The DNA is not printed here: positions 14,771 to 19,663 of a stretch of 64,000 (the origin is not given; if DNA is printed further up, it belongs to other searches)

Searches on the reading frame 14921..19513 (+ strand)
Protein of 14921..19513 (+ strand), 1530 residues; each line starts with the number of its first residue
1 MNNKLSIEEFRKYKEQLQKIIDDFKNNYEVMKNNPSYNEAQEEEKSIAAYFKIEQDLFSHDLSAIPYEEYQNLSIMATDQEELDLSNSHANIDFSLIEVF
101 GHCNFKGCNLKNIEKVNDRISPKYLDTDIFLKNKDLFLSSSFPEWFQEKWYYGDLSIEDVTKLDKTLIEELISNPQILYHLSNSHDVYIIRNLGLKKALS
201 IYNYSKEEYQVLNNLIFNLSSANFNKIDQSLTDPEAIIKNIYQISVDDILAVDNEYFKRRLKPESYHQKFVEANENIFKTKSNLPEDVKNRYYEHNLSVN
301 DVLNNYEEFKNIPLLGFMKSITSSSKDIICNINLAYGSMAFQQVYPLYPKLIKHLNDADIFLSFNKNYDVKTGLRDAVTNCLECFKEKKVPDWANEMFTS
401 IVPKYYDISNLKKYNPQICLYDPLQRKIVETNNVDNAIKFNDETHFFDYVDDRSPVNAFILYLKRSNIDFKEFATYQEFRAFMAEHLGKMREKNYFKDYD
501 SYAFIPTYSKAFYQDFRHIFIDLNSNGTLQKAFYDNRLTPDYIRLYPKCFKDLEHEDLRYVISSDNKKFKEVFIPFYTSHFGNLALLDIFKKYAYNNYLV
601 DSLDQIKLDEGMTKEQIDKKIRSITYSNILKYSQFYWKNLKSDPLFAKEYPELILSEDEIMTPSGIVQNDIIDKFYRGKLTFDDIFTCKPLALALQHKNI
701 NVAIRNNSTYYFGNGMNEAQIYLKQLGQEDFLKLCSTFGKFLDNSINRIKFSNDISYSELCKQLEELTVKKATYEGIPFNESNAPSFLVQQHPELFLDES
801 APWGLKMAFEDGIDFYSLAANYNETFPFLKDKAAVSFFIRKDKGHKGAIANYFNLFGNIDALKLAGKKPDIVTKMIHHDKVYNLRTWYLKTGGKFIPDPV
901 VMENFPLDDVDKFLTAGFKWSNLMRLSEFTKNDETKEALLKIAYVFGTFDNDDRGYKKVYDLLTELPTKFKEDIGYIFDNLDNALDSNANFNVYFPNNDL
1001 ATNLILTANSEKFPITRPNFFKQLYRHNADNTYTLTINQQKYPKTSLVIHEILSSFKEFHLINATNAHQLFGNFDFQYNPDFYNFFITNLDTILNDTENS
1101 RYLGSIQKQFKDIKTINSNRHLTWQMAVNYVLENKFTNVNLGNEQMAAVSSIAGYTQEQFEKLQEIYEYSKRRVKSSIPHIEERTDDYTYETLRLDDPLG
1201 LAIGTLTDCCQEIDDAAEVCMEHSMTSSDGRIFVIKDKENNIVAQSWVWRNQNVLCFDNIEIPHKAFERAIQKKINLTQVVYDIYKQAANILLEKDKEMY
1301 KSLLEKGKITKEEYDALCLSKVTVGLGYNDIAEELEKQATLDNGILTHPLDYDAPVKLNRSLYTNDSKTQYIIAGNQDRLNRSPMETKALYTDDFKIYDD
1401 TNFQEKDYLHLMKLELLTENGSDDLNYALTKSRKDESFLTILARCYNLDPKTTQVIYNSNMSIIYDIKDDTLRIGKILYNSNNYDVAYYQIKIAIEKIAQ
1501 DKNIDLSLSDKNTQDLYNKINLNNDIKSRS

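Call 11: search_protein_families(library=pfam, proteins=[window:14921-19513:+], max_evalue=1)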
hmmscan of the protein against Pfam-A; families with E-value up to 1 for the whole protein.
window:14921-19513:+ (1530 aa): 2 families
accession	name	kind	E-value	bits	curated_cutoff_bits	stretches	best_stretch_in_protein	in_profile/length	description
PF09851.14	SHOCT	-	0.03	14.5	27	1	1300-1316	6-22/28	Short C-terminal domain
PF20612.3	SHOCT_2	-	0.37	11.4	24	1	1299-1315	18-34/53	SHOCT domain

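Call 12: search_protein_families(library=ncbifam, proteins=[window:14921-19513:+], max_evalue=1)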
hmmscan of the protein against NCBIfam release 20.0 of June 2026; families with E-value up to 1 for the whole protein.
window:14921-19513:+ (1530 aa): 1 family
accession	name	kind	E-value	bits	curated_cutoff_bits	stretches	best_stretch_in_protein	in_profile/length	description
NF040850.1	Trm14_Thcoccales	equivalog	0.086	11.7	480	1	186-247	49-108/365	tRNA (guanine(6)-N2)-methyltransferase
